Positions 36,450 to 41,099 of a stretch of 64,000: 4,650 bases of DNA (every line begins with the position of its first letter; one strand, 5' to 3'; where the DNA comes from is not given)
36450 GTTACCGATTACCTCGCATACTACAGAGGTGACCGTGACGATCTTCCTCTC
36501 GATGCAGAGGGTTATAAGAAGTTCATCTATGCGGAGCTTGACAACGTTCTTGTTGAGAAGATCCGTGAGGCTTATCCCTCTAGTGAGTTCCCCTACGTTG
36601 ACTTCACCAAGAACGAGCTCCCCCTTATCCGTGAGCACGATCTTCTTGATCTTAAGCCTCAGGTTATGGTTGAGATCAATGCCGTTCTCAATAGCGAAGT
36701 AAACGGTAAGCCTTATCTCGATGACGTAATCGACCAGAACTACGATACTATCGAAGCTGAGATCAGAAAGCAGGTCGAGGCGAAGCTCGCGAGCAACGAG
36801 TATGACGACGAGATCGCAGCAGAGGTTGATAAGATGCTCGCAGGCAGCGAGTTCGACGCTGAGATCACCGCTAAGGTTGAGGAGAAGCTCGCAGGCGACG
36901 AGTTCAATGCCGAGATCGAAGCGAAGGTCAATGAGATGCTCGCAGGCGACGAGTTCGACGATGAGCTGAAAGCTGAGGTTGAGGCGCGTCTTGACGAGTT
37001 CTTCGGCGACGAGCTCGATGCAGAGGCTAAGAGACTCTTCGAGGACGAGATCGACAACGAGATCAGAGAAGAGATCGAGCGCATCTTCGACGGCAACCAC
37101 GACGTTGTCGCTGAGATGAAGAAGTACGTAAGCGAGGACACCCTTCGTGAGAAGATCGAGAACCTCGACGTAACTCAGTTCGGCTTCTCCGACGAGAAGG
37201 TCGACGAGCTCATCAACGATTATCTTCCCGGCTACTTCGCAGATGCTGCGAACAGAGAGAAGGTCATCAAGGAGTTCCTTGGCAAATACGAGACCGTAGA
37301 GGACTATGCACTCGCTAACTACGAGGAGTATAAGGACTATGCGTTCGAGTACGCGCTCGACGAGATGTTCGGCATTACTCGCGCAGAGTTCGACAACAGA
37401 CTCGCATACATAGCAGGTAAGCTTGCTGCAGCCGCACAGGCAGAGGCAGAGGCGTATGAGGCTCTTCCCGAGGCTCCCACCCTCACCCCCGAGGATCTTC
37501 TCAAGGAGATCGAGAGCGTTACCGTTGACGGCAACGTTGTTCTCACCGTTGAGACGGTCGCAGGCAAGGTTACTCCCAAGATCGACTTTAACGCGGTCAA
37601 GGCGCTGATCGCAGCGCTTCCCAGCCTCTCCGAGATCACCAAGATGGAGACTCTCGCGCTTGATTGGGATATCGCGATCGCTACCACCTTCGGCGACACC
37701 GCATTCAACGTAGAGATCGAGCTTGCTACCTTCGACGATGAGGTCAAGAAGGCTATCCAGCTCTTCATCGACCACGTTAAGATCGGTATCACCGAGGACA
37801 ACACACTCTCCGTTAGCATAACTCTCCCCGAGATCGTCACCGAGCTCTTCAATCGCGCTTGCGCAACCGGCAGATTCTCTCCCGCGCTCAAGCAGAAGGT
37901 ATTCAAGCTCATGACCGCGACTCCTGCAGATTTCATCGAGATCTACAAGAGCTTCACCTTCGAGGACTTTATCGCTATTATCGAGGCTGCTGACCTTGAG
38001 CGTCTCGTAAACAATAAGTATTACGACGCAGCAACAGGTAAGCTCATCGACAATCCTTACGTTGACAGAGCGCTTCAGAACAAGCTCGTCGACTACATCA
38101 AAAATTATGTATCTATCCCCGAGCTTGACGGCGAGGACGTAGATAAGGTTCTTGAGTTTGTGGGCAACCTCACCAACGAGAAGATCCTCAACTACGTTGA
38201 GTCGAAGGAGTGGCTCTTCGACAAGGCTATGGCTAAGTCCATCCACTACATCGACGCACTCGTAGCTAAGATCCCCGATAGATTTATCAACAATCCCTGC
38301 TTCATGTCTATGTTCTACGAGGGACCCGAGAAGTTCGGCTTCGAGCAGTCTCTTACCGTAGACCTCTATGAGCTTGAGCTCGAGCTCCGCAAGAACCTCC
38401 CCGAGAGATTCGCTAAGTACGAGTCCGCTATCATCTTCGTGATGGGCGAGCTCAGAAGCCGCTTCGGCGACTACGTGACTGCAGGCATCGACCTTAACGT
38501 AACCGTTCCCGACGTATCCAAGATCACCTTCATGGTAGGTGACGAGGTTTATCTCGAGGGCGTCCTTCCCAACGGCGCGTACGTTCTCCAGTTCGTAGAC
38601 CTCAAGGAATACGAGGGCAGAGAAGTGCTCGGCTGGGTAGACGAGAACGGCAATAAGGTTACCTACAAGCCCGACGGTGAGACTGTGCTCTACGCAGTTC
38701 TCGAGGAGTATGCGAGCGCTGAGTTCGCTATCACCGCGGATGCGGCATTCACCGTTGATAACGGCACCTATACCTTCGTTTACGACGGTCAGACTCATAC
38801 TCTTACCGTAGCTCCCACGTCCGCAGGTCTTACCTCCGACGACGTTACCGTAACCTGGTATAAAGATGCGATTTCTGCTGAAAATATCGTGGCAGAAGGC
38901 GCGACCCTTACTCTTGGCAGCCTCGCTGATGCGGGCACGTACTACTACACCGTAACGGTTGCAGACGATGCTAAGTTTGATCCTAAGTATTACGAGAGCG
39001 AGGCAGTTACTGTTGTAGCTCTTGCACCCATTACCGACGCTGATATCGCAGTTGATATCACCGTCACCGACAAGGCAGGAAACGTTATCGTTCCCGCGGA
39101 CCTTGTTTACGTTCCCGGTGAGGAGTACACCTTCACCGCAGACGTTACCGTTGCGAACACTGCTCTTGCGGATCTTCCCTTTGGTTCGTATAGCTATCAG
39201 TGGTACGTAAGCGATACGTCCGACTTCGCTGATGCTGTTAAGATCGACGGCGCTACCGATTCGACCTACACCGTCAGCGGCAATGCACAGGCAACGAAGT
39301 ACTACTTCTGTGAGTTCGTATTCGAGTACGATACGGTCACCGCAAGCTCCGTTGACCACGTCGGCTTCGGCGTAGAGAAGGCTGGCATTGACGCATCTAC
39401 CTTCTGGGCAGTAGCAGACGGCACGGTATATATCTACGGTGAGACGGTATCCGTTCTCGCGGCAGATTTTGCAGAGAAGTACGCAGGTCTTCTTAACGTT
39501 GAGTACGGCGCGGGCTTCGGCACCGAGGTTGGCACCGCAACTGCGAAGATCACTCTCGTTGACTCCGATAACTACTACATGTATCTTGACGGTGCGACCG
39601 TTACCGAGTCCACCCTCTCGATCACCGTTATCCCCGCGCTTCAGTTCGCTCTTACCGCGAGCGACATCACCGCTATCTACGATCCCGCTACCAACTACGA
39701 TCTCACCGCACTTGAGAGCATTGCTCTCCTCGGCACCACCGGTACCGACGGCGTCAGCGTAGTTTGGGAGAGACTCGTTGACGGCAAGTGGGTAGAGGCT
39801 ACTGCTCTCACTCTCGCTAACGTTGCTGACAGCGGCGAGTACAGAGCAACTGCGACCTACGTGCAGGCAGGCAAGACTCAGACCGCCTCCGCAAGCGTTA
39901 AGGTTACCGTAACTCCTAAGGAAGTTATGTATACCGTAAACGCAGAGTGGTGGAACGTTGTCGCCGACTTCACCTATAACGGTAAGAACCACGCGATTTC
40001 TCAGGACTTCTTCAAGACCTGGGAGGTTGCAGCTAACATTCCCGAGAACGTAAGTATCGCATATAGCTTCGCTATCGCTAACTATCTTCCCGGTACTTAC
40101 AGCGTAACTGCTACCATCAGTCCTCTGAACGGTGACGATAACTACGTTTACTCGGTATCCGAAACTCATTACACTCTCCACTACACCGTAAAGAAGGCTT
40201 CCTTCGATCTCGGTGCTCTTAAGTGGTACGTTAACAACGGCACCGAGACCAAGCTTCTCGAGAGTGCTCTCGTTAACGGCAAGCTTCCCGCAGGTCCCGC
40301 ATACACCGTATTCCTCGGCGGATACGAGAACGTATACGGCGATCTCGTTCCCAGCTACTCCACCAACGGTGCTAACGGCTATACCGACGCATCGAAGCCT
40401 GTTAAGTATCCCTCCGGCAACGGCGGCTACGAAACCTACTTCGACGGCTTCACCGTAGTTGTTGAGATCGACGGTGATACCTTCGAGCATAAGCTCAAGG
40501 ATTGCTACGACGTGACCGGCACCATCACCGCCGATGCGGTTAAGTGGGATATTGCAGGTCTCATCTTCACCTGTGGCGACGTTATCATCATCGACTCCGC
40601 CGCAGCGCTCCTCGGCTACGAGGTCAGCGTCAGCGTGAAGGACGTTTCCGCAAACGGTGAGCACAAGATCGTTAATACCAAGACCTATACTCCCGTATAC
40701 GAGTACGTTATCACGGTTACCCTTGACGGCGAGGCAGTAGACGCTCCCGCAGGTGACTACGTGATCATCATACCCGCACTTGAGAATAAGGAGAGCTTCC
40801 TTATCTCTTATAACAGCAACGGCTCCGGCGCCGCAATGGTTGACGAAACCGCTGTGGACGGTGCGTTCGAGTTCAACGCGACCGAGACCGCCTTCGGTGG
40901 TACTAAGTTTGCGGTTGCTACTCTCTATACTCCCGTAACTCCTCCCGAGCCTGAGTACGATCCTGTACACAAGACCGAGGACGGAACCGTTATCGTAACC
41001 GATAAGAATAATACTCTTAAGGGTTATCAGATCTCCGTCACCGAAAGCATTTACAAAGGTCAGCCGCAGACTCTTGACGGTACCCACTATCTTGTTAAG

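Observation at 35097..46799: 3,900-aa single-pass giant protein with a huge ectodomain and a ~1,080-aa cytoplasmic tail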

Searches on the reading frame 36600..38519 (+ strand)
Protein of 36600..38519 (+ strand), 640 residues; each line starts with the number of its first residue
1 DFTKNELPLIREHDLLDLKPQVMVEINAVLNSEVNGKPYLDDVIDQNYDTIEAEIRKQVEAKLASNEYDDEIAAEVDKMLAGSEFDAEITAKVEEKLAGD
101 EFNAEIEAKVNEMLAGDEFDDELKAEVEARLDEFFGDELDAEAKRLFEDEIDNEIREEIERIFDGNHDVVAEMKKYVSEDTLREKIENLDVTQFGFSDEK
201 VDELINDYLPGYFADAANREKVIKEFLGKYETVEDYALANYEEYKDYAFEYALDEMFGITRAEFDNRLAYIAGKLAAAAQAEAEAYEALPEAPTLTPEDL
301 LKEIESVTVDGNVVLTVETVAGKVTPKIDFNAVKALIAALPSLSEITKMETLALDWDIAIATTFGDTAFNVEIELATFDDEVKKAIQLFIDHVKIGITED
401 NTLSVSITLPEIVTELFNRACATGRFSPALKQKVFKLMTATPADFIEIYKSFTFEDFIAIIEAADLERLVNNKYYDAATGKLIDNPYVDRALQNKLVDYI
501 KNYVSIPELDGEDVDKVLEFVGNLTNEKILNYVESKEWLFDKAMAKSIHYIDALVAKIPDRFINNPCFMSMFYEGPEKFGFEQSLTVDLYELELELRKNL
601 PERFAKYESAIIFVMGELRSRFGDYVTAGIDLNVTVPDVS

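Call 32: search_protein_families(library=pfam, proteins=[window:36600-38519:+], max_evalue=10)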
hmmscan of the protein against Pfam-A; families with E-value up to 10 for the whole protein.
window:36600-38519:+ (640 aa): 11 families
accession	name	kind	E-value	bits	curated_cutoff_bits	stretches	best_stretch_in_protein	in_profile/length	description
PF15346.11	ARGLU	-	0.0095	16.2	27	1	87-184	18-106/149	Arginine and glutamate-rich 1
PF10336.14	DUF2420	-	0.038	14.5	23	1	383-418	34-68/108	Protein of unknown function (DUF2420)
PF04286.17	DUF445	-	0.039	14.3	33.8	2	73-270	42-234/368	Protein of unknown function (DUF445)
PF20420.3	DUF6702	-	0.062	13.8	24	1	462-537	32-102/141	Domain of unknown function (DUF6702)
PF10163.14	EnY2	-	0.16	12.7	27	2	57-134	2-82/83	Transcription factor e(y)2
PF21982.2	RecX_HTH1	-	0.24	11.8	26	1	56-76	16-36/40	RecX, first three-helix domain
PF05669.17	Med31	-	0.35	11.3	25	1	518-566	8-56/95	SOH1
PF05205.17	COMPASS-Shg1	-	0.77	11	24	0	71-158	18-100/102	COMPASS (Complex proteins associated with Set1p) component shg1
PF08766.16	DEK_C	-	2.2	8.7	24.8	0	69-92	3-25/54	DEK C terminal domain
PF16947.10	Ferredoxin_N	-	4.1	8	25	0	69-91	4-26/65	N-terminal region of 4Fe-4S ferredoxin iron-sulfur binding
PF07956.16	DUF1690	-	5.4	7.9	29.7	1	138-204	22-88/139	Protein of Unknown function (DUF1690)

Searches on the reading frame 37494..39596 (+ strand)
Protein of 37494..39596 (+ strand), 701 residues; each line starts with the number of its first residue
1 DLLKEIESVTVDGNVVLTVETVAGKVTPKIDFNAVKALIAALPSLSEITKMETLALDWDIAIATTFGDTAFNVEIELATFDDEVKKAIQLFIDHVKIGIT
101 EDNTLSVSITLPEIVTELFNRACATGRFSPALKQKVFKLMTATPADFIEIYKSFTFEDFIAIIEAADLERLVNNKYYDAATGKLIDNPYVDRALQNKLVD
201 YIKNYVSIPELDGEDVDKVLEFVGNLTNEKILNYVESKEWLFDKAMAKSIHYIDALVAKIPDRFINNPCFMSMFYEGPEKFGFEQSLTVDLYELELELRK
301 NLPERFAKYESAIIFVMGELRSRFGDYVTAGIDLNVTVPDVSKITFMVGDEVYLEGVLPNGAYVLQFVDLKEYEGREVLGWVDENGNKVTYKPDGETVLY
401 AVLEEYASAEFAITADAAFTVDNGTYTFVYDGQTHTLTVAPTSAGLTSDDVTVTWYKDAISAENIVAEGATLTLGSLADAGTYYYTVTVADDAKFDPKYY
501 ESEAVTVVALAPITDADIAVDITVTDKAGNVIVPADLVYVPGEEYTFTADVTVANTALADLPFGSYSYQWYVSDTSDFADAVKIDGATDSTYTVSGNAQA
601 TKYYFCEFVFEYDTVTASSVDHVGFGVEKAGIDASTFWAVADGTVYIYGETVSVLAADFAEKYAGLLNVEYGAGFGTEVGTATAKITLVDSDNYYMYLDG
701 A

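Call 73: find_homologous_proteins(query=window:37494-39596:+, max_evalue=0.00001)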
Query window:37494-39596:+: 8000 candidates shared short words with the query, none scored E <= 0.00001.

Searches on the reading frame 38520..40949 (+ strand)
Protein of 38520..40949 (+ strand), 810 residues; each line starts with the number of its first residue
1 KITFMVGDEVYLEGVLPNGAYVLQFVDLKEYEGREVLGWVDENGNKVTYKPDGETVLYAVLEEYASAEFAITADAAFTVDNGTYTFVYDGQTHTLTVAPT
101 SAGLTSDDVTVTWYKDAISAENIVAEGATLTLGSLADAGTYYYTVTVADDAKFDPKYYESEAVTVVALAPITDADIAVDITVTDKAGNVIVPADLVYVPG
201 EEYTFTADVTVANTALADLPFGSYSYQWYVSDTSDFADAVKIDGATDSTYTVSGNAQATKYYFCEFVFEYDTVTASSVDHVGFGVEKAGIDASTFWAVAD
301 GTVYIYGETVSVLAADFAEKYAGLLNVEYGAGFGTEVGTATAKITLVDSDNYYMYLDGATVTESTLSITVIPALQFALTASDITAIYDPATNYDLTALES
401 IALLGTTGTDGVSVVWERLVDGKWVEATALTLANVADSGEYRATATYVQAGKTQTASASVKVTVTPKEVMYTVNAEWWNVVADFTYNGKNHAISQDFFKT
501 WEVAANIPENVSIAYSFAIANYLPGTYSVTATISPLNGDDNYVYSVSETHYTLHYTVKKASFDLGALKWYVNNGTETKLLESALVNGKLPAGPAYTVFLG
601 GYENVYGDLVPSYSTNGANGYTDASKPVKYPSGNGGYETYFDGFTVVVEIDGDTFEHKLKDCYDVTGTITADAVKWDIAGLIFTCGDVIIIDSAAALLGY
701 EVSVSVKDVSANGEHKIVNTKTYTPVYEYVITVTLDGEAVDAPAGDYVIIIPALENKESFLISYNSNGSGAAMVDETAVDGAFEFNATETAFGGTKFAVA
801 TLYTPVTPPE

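Call 32: search_protein_families(library=pfam, proteins=[window:38520-40949:+], max_evalue=10)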
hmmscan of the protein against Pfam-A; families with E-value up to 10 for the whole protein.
window:38520-40949:+ (810 aa): 2 families
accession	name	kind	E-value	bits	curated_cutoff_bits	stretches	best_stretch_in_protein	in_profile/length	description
PF19081.6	Ig_7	-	0.01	16.5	27.3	1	89-146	14-65/84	Ig-like domain CHU_C associated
PF13510.11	Fer2_4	-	0.32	11.5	22.8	1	731-749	4-22/82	2Fe-2S iron-sulfur cluster binding domain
